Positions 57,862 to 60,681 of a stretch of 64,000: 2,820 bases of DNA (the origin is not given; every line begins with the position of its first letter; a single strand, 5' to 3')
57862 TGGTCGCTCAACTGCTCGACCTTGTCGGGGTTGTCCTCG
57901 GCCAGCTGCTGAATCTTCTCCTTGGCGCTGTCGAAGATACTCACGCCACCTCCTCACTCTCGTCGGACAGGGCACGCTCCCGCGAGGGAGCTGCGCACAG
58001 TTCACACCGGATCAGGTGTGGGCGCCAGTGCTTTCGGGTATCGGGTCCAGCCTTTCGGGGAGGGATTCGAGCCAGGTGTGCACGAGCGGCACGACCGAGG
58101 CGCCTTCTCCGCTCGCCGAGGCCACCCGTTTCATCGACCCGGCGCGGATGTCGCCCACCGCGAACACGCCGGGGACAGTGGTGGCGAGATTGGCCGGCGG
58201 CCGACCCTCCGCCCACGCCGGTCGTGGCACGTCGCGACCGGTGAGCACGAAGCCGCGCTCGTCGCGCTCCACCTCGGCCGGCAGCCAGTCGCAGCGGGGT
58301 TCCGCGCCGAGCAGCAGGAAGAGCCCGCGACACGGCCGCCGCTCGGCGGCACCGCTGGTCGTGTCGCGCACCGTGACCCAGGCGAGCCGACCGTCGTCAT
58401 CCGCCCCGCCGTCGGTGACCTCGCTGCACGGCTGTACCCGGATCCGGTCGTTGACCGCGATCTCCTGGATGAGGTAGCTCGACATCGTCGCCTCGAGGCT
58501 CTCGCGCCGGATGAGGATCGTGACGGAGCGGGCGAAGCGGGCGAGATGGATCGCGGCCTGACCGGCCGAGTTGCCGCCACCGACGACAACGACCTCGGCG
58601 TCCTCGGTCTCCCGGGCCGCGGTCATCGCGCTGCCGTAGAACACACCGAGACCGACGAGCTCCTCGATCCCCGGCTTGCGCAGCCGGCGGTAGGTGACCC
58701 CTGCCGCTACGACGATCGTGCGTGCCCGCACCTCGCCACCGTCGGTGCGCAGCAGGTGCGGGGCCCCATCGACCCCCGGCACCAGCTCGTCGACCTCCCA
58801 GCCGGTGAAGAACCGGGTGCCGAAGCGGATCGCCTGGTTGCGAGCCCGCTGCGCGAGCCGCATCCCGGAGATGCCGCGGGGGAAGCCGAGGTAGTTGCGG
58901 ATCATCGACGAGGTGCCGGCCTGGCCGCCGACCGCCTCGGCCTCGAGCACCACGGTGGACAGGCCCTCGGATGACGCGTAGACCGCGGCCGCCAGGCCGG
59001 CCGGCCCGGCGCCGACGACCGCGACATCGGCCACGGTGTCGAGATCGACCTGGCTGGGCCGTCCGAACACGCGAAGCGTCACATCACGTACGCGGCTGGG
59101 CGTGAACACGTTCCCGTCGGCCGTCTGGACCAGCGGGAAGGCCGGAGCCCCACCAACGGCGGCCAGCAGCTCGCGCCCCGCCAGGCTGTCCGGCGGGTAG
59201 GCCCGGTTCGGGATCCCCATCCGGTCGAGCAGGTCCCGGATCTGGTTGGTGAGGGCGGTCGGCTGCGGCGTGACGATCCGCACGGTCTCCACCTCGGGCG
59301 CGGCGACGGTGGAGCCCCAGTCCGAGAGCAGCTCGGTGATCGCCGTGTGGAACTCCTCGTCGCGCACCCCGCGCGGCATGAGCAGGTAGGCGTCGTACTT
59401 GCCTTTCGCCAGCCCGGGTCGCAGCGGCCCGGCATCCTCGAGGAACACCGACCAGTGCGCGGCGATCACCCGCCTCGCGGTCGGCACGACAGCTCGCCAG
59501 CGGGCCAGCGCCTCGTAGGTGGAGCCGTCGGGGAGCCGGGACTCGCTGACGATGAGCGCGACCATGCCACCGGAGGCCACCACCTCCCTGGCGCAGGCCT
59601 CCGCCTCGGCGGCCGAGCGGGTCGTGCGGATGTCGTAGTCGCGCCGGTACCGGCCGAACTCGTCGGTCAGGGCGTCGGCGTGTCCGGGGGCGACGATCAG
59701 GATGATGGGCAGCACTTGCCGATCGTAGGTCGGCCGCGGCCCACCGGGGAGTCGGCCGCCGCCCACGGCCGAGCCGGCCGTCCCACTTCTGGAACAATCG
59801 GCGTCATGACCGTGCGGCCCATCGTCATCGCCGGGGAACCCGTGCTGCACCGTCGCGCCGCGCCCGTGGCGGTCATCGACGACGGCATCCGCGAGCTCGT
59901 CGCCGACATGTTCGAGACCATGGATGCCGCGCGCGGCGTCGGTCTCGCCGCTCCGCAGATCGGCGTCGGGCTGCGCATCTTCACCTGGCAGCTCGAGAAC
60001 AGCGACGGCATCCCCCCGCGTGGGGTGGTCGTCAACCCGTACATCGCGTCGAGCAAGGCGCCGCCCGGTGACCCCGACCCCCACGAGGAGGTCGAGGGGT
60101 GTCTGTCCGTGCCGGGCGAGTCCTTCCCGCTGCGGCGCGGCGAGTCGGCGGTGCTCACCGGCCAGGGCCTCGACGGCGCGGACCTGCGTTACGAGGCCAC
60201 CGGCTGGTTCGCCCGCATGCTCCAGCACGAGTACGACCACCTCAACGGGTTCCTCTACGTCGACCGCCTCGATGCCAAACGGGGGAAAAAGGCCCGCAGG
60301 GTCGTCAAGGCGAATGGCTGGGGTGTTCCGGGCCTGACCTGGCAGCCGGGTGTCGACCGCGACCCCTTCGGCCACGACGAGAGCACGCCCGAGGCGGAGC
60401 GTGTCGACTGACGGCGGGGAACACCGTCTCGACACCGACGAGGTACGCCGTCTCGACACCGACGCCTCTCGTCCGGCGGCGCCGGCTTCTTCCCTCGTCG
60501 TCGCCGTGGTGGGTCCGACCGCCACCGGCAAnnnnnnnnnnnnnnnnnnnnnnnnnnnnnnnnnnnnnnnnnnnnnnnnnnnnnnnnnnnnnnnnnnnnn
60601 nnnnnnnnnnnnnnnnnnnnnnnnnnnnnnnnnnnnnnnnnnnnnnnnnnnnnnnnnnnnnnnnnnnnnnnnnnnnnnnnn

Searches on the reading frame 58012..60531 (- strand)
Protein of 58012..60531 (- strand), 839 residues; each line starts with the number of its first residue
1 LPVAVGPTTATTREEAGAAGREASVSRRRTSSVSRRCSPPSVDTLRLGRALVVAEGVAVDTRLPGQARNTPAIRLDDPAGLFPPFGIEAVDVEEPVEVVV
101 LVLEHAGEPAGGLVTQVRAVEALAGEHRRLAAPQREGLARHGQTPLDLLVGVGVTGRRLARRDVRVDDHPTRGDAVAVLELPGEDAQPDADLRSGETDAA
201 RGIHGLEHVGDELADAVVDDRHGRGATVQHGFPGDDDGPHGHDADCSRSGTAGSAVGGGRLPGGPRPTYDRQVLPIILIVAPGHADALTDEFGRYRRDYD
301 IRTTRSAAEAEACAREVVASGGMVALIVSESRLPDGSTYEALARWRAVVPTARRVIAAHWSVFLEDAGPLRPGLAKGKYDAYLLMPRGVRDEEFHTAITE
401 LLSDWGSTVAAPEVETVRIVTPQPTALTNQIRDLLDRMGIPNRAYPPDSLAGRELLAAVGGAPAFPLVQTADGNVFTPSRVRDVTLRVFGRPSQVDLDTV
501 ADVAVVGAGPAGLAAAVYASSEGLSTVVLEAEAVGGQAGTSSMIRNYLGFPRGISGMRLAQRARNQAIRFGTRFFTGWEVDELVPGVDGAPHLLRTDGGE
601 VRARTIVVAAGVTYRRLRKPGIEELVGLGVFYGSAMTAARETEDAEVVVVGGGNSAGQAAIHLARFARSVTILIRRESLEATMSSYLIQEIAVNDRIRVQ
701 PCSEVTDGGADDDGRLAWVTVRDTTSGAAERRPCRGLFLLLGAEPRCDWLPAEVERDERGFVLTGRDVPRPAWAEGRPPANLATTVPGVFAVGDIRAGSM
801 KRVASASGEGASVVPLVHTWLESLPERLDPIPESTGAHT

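Call 42: search_protein_families(library=pfam, proteins=[window:58012-60531:-], max_evalue=0.00001)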
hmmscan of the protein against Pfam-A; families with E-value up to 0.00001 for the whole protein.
window:58012-60531:- (839 aa): 8 families
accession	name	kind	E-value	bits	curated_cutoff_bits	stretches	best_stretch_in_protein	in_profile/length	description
PF07992.20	Pyr_redox_2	-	1.2e-30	107.4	26.1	1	502-810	2-291/291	Pyridine nucleotide-disulphide oxidoreductase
PF13738.12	Pyr_redox_3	-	3.1e-18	66.5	30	1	572-686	96-206/305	Pyridine nucleotide-disulphide oxidoreductase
PF12831.13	FAD_oxidored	-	3.4e-10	40.2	27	1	502-550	1-49/416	FAD dependent oxidoreductase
PF00070.33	Pyr_redox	-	6.8e-08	33.4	22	1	647-723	2-81/82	Pyridine nucleotide-disulphide oxidoreductase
PF01266.30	DAO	-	8.4e-08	32.6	27.9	0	502-541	1-42/353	FAD dependent oxidoreductase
PF01946.23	Thi4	-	2e-07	31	26.2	0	500-543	17-62/235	Thi4 family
PF00890.30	FAD_binding_2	-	8.6e-07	28.9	20.4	0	502-541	1-41/414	FAD binding domain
PF13450.12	NAD_binding_8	-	5.7e-06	27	21.9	0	505-545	1-41/68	NAD(P)-binding Rossmann-like domain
